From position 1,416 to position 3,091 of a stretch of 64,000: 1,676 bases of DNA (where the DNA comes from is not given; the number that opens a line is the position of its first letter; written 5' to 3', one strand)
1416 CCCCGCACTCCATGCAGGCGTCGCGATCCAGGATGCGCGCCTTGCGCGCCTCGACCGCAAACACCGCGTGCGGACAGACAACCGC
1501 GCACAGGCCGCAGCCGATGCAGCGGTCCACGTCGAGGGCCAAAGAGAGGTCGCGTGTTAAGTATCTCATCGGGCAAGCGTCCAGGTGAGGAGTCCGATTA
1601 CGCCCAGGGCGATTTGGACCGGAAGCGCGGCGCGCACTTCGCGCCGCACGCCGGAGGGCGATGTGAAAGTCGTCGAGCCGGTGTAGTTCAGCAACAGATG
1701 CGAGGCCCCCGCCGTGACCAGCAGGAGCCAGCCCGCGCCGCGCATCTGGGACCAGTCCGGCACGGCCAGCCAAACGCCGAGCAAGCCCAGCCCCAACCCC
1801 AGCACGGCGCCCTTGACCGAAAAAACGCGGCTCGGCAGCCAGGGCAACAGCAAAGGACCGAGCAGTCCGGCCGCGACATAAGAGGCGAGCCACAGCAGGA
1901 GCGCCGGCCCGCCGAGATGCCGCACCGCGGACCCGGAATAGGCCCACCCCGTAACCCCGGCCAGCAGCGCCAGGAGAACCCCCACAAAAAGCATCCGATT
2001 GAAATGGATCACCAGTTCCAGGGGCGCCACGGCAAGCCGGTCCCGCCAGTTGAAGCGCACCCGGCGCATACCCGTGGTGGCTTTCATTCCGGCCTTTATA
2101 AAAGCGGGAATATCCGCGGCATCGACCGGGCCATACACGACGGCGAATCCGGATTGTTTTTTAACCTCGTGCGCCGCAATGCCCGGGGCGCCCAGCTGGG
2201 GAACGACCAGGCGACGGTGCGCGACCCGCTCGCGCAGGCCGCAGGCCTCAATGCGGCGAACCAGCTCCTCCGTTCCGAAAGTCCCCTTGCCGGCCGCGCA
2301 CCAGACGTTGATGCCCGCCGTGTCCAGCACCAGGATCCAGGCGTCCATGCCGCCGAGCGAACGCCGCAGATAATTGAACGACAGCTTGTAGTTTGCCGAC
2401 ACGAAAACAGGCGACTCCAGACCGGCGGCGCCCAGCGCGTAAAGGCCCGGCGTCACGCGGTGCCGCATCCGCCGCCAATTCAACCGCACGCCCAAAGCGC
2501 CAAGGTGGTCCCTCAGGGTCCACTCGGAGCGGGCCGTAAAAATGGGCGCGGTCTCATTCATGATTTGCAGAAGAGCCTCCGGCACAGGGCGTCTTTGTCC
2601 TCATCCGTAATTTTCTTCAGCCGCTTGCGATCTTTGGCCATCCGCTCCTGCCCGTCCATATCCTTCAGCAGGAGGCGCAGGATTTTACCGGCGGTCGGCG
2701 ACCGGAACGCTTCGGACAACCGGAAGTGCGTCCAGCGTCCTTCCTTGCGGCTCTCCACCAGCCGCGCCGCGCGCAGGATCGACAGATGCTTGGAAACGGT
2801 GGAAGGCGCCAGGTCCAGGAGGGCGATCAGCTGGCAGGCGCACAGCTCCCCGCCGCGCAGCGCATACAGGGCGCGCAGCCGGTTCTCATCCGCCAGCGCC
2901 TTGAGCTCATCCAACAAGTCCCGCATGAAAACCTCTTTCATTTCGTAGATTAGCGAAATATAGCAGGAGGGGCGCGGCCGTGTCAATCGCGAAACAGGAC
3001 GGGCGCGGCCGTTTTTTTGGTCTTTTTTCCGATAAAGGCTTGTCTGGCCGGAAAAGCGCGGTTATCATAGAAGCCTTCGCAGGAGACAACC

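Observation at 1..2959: hgcAB is embedded in, and translationally coupled within, an arsenic-resistance operon (arsR-hgcA-hgcB-arsC-acr3)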

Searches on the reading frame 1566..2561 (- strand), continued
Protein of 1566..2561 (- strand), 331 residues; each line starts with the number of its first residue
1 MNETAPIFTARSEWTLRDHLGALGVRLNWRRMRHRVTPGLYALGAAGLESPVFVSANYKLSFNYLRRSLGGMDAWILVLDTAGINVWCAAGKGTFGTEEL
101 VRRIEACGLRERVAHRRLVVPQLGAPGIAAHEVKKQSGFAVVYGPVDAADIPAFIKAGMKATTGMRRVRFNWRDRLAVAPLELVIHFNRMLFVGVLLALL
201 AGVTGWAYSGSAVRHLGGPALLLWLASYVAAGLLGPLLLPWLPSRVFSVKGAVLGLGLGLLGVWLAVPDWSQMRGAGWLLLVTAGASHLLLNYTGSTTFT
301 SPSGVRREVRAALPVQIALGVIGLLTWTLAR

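Call 48: search_solved_structures(query=window:1566-2561:-, show_alignments=1, max_evalue=0.00001)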
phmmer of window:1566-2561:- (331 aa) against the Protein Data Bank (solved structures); distinct sequences matched with E-value up to 0.00001: 3.
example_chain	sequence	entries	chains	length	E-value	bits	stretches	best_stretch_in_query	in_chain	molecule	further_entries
2h9a_A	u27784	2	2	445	5.8e-12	48.6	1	35-157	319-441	Carbon monoxide dehydrogenase corrinoid/iron-sulfur protein, gamma subunit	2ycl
4c1n_A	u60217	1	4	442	6.9e-12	48.3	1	35-156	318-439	CARBON MONOXIDE DEHYDROGENASE CORRINOID/IRON-SULFUR PROTEIN, GAMMA SUBUNIT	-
4djd_C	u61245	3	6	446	8.3e-10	41.5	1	34-159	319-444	Corrinoid/iron-sulfur protein large subunit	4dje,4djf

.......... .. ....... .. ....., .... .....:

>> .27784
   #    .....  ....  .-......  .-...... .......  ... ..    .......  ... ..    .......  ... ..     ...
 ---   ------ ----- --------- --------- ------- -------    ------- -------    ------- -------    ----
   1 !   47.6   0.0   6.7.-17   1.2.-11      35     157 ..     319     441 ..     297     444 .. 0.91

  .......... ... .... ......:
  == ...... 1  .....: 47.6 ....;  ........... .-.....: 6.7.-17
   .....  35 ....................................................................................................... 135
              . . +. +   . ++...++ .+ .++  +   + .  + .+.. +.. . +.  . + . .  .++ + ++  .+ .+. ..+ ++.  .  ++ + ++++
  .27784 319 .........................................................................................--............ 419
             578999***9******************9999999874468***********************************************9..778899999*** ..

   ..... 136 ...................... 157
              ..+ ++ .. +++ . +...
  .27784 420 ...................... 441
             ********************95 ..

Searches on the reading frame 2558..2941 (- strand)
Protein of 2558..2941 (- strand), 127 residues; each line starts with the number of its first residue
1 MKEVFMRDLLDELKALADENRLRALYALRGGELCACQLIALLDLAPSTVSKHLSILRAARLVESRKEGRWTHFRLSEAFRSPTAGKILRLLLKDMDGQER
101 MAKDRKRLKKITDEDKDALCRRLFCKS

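Call 3: search_protein_families(library=pfam, proteins=[window:2558-2941:-], max_evalue=0.01)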
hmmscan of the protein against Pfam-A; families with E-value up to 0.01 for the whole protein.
window:2558-2941:- (127 aa): 4 families
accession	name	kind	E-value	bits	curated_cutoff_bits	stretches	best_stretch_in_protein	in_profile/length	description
PF01022.26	HTH_5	-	4.2e-17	62.2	22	1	18-64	1-47/47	Bacterial regulatory protein, arsR family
PF12840.13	HTH_20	-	1e-06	29.1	27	1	16-65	1-51/51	Helix-turn-helix domain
PF24034.1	DUF7343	-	0.0066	16.7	27.6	0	16-69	2-55/62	Domain of unknown function (DUF7343)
PF25213.1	HVO_A0261_N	-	0.0094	16.3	35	0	19-68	11-59/86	HVO_A0261 N-terminal domain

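Call 4: search_protein_families(library=ncbifam, proteins=[window:2558-2941:-], max_evalue=0.01)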
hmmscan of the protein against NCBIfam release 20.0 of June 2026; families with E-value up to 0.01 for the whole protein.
window:2558-2941:- (127 aa): 9 families
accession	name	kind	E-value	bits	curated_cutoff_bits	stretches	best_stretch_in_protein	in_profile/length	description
NF033788.1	HTH_metalloreg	subfamily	5.2e-24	83.9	55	1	13-77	5-70/77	metalloregulator ArsR/SmtB family transcription factor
NF007528.0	PRK10141.1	subfamily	3.6e-16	59.1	97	1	12-88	9-86/117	metalloregulator ArsR/SmtB family transcription factor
NF033789.1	repress_SdpR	subfamily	6.7e-13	48.4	100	1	13-76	2-65/79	autorepressor SdpR family transcription factor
NF041413.1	ArsR_Rv2640c_fam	equivalog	1e-10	42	155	1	12-75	35-101/118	Rv2640c family ArsR-like transcriptional regulator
NF047906.1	CdPbTransRegCmtR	equivalog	2.3e-10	40.3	150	1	14-87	16-89/104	Cd(II)/Pb(II)-sensing metalloregulatory transcriptional regulator CmtR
NF040642.1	sulf_sens_BigR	equivalog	9.3e-10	38.5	155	1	10-78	11-79/95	sulfite-sensing transcriptional repressor BigR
NF045707.1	Dbac_1936_reg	equivalog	1.2e-08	34.9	115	1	14-77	12-75/99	ArsR/SmtB-type metalloregulator TsoR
NF053755.1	MsvR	equivalog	5.6e-05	22.9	220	1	12-67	6-61/236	transcriptional factor MsvR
NF052532.1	TransRegPagRBaca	equivalog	0.00024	21.1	170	1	11-91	19-95/99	transcriptional repressor PagR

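Call 38: find_homologous_proteins(query=window:2558-2926:-, max_evalue=1e-20)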
Query window:2558-2926:- (122 aa): 3467 proteins with E <= 1e-20 among 3923 candidates; the best 120 are listed.
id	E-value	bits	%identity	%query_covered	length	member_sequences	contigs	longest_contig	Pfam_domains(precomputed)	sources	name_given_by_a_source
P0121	1.2e-70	253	100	100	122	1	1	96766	PF12840.14,PF01022.27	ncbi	ncbi:MAG: metalloregulator ArsR/SmtB family transcription factor [Kiritimatiellia bacterium]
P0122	3.2e-61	222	88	100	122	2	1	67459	PF12840.14,PF01022.27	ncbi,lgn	-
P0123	4.2e-54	199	77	99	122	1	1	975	PF01022.27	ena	-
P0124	2.7e-53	197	75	99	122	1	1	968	PF01022.27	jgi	jgi:ArsR family transcriptional regulator, arsenate/arsenite/antimonite-responsive transcriptional r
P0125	2.6e-52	194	75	100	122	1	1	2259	PF01022.27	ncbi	-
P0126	3.3e-51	190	74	100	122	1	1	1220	PF12840.14,PF01022.27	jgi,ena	jgi:DNA-binding transcriptional ArsR family regulator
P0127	3.5e-51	190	75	100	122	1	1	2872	PF12840.14,PF01022.27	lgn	-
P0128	3.9e-51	190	77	100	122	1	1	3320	PF12840.14,PF01022.27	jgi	jgi:DNA-binding transcriptional ArsR family regulator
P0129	4.2e-51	190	75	100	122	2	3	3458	PF12840.14,PF01022.27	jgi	-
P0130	1.3e-50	188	74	100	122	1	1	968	PF12840.14,PF01022.27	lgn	-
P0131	2.5e-50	187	75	100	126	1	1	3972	PF12840.14,PF01022.27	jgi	jgi:ArsR family transcriptional regulator, arsenate/arsenite/antimonite-responsive transcriptional r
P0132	3.2e-50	187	75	100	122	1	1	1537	PF12840.14,PF01022.27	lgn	-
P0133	4.0e-50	187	75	100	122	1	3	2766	PF12840.14,PF01022.27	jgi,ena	-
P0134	6.2e-50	186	72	100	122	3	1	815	PF01022.27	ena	-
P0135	6.9e-50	186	72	100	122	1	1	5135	PF01022.27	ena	-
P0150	2.7e-48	181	72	99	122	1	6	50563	PF12840.14,PF01022.27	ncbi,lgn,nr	ncbi:MAG: metalloregulator ArsR/SmtB family transcription factor [Kiritimatiellaeota bacterium]|nr:m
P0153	3.2e-48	181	70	100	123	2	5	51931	PF01022.27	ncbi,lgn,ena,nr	ncbi:MAG: metalloregulator ArsR/SmtB family transcription factor [Verrucomicrobia bacterium]|nr:meta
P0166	1.4e-47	179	71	99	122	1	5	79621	PF12840.14,PF01022.27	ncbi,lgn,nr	ncbi:MAG: metalloregulator ArsR/SmtB family transcription factor [Verrucomicrobia bacterium]|nr:meta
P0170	2.0e-47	178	69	99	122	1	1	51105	PF12840.14,PF01022.27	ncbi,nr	ncbi:MAG: metalloregulator ArsR/SmtB family transcription factor [Kiritimatiellae bacterium]|nr:meta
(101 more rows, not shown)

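Call 39: find_encoding_contigs(protein=P0150, flank=5000, max_places=2)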
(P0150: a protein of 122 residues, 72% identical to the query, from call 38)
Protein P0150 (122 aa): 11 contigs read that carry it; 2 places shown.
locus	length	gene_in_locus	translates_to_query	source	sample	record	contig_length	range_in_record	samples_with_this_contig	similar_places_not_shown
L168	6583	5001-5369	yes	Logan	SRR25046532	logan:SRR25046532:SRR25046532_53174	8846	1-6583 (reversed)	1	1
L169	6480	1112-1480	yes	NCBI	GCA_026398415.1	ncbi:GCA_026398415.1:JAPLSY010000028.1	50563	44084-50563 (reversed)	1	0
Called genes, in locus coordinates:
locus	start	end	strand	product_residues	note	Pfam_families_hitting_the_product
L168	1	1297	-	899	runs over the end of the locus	PF01074:Glyco_hydro_38N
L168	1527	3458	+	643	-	PF00294:PfkB, PF00702:Hydrolase (weak)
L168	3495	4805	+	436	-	PF07221:GlcNAc_2-epim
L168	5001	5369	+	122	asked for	PF12840:HTH_20 (weak), PF01022:HTH_5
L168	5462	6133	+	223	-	-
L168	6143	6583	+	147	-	?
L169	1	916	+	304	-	PF07221:GlcNAc_2-epim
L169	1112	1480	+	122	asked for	PF12840:HTH_20 (weak), PF01022:HTH_5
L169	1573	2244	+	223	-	-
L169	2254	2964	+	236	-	PF02683:DsbD_TM, PF13386:DsbD_2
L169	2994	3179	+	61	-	-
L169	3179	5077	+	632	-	PF00122:E1-E2_ATPase, PF00702:Hydrolase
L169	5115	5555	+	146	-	PF01451:LMWPc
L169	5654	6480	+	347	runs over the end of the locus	PF01758:SBF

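Call 40: find_encoding_contigs(protein=P0153, flank=5000, max_places=2)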
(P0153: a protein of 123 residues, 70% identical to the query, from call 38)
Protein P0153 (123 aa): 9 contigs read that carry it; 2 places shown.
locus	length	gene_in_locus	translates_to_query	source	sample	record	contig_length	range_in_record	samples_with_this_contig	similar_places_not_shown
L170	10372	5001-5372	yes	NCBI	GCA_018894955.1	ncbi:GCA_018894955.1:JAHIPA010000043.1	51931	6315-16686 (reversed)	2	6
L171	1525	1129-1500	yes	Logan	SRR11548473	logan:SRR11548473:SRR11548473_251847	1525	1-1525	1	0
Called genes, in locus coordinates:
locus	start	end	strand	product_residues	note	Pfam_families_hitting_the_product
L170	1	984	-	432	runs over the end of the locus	PF04734:Ceramidase_alk (faint)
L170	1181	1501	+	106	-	PF01022:HTH_5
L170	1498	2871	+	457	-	PF03773:ArsP_1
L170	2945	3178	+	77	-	PF13192:Thioredoxin_3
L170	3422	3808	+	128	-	PF00085:Thioredoxin, PF13098:Thioredoxin_2 (weak)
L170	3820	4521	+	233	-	PF02683:DsbD_TM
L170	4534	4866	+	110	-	PF22263:DUF6951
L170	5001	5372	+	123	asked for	PF01022:HTH_5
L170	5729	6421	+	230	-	-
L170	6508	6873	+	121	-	PF05635:23S_rRNA_IVP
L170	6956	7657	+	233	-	PF02683:DsbD_TM, PF13386:DsbD_2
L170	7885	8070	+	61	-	-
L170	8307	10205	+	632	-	PF08282:Hydrolase_3 (faint), PF00122:E1-E2_ATPase, PF00702:Hydrolase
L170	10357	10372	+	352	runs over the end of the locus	PF01758:SBF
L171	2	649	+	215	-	?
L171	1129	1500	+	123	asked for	PF01022:HTH_5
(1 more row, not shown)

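Call 41: find_encoding_contigs(protein=P0170, flank=5000, max_places=2)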
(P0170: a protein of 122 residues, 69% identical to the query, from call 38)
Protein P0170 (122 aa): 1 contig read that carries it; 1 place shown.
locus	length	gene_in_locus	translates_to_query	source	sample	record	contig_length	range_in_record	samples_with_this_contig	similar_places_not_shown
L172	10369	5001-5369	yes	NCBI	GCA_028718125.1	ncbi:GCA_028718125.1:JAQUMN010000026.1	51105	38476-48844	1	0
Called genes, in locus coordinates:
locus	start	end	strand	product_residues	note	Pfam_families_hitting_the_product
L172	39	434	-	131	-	PF02923:BamHI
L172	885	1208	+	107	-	PF12840:HTH_20 (weak), PF01022:HTH_5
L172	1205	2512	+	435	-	PF03773:ArsP_1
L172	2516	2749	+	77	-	PF13192:Thioredoxin_3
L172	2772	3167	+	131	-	PF08859:DGC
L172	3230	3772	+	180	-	PF13098:Thioredoxin_2 (weak), PF00085:Thioredoxin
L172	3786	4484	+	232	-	PF02683:DsbD_TM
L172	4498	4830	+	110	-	PF22263:DUF6951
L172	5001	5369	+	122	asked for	PF12840:HTH_20 (weak), PF01022:HTH_5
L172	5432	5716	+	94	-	PF02627:CMD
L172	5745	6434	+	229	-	-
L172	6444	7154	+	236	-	PF13386:DsbD_2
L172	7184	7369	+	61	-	-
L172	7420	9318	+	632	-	PF00122:E1-E2_ATPase, PF00702:Hydrolase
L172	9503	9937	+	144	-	PF01451:LMWPc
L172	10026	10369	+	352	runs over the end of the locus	PF01758:SBF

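Call 42: find_encoding_contigs(protein=P0166, flank=5000, max_places=2)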
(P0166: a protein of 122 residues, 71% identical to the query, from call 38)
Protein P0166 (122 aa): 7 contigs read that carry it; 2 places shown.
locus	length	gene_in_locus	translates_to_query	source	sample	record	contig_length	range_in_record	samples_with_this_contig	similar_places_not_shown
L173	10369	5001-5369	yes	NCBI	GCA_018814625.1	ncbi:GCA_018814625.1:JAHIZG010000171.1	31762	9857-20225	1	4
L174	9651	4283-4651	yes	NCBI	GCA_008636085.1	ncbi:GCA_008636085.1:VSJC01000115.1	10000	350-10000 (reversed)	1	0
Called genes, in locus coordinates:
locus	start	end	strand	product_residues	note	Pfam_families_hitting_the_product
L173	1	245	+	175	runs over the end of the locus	PF00085:Thioredoxin, PF13098:Thioredoxin_2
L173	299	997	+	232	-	PF02683:DsbD_TM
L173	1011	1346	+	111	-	PF22263:DUF6951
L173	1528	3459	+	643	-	PF00294:PfkB, PF00702:Hydrolase (weak)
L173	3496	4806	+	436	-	PF07221:GlcNAc_2-epim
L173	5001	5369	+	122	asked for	PF12840:HTH_20 (faint), PF01022:HTH_5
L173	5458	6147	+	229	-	-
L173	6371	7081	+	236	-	PF02683:DsbD_TM, PF13386:DsbD_2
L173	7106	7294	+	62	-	-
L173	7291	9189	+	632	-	PF00122:E1-E2_ATPase, PF00702:Hydrolase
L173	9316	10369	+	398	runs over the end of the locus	PF13593:SBF_like (weak), PF01758:SBF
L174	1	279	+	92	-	?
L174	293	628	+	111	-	PF22263:DUF6951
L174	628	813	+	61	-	-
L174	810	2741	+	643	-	PF00294:PfkB, PF00702:Hydrolase (weak)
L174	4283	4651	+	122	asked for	PF12840:HTH_20 (faint), PF01022:HTH_5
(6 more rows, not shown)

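Call 44: search_protein_families(library=ncbifam, proteins=[L172:7184-7369:+, L172:7420-9318:+, L172:5745-6434:+, L172:6444-7154:+, L172:5432-5716:+, L172:4498-4830:+, L172:9503-9937:+], max_evalue=0.001)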
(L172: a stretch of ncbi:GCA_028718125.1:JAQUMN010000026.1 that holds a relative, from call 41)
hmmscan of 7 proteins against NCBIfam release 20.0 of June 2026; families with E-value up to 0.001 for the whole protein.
L172:7184-7369:+ (61 aa): 0 families

L172:7420-9318:+ (632 aa): 22 families
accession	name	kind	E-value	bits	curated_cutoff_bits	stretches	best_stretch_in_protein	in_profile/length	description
TIGR01525.1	ATPase-IB_hvy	subfamily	7.1e-170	566.5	346.25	1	76-621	1-559/560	heavy metal translocating P-type ATPase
TIGR01512.1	ATPase-IB2_Cd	subfamily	4.5e-136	454.4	313.5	2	76-368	1-282/494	cadmium family heavy metal-translocating P-type ATPase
TIGR01511.1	ATPase-IB1_Cu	subfamily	2.1e-125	419.6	397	1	66-622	10-541/542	copper-translocating P-type ATPase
NF008262.1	PRK11033.1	equivalog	8.2e-116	388.2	1005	1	74-622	176-726/731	zinc/cadmium/mercury/lead-transporting ATPase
NF007952.0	PRK10671.1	equivalog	4e-115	385.8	1316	1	95-608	292-809/838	copper-exporting P-type ATPase CopA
NF033775.1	P_type_ZntA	exception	5.3e-99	332.5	1240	1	75-624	182-729/732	Zn(II)/Cd(II)/Pb(II) translocating P-type ATPase ZntA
TIGR01494.1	ATPase_P-type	subfamily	4.2e-86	289.3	62.3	1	99-599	2-465/478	HAD-IC family P-type ATPase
TIGR01497.1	kdpB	equivalog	4.8e-59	200.1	527.9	1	134-568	110-562/675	potassium-transporting ATPase subunit KdpB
TIGR01647.1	ATPase-IIIA_H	equivalog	2.5e-54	184.7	615.5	2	79-494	41-485/755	plasma-membrane proton-efflux P-type ATPase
NF010609.0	PRK14010.1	equivalog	1.8e-50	171.9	1323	1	136-589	111-578/673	K(+)-transporting ATPase subunit B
TIGR01517.1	ATPase-IIB_Ca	equivalog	1.7e-34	119.2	507.05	2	440-600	534-713/882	calcium-translocating P-type ATPase, PMCA-type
TIGR01522.1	ATPase-IIA2_Ca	equivalog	2.6e-33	114.8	798.3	3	497-593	571-667/854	calcium-transporting P-type ATPase, PMR1-type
TIGR01116.1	ATPase-IIA1_Ca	equivalog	4.2e-29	101.2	703.4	2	440-587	456-616/799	calcium-translocating P-type ATPase, SERCA-type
TIGR01106.1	ATPase-IIC_X-K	subfamily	6.1e-27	93.9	946.1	2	495-617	665-783/997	Na,H/K antiporter P-type ATPase subunit alpha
TIGR01657.1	P-ATPase-V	hypoth_equivalog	3.4e-26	91.1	618.25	2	495-545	784-834/1055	ATP13A2 family polyamine export P-type ATPase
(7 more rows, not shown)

L172:5745-6434:+ (229 aa): 0 families

L172:6444-7154:+ (236 aa): 3 families
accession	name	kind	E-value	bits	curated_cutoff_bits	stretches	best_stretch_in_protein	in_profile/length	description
NF040495.1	tranport_ArsG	equivalog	8e-08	31.9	200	1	23-234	8-222/225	aromatic aminobenezylarsenical efflux permease ArsG family transporter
NF045694.1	seleno_TsoB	exception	3.9e-06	25.2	805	1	26-196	189-354/572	rhodanese/DsbD fusion-like selenoprotein TsoB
NF001419.0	PRK00293.1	subfamily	0.00011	20.9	330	1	19-234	169-383/574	protein-disulfide reductase DsbD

L172:5432-5716:+ (94 aa): 6 families
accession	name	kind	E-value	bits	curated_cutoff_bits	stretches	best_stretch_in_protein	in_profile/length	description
NF041537.1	ArsM_AhpD_UU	exception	8.8e-10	37.9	510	1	5-55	280-330/345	arsenite methyltransferase/AhpD domain selenoprotein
TIGR00778.1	ahpD_dom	domain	2.3e-09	36.6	27.8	1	5-51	2-48/51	alkylhydroperoxidase AhpD family core domain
NF041047.1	GSU3128_fam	equivalog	4.8e-08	33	110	1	3-74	14-82/84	GSU3128 family (seleno)protein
NF045649.1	2X_seleno_MduS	exception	2.4e-06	26.8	380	1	4-71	249-314/338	methyltransferase domain-containing selenoprotein MduS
TIGR01926.1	peroxid_rel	subfamily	0.00035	20.4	81.8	1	10-70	65-126/178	peroxidase-related enzyme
TIGR04169.1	perox_w_seleSAM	hypoth_equivalog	0.00045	20.3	120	1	5-62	38-95/109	arsenosugar biosynthesis-associated peroxidase-like protein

L172:4498-4830:+ (110 aa): 0 families

L172:9503-9937:+ (144 aa): 4 families
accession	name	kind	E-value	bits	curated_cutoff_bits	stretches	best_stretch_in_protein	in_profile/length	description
TIGR02691.1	arsC_pI258_fam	equivalog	2.7e-45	153.7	174.3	1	7-137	1-128/129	arsenate reductase (thioredoxin)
NF010053.0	PRK13530.1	subfamily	4e-42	143.7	215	1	6-138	5-128/133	arsenate reductase (thioredoxin)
TIGR02689.1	ars_reduc_gluta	equivalog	4.7e-25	88.2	157.6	1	6-138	2-125/126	arsenate reductase, glutathione/glutaredoxin type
NF007520.0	PRK10126.1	equivalog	0.00013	22.4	243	1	6-134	4-127/147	low molecular weight protein-tyrosine-phosphatase Wzb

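Call 47: search_solved_structures(query=window:2558-2926:-, show_alignments=3, max_evalue=1e-8)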
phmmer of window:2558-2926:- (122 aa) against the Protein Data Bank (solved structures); distinct sequences matched with E-value up to 1e-8: 1.
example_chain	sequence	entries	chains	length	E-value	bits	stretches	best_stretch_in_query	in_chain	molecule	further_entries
2jsc_A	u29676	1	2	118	7.6e-09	39.2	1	9-89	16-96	Transcriptional regulator Rv1994c/MT2050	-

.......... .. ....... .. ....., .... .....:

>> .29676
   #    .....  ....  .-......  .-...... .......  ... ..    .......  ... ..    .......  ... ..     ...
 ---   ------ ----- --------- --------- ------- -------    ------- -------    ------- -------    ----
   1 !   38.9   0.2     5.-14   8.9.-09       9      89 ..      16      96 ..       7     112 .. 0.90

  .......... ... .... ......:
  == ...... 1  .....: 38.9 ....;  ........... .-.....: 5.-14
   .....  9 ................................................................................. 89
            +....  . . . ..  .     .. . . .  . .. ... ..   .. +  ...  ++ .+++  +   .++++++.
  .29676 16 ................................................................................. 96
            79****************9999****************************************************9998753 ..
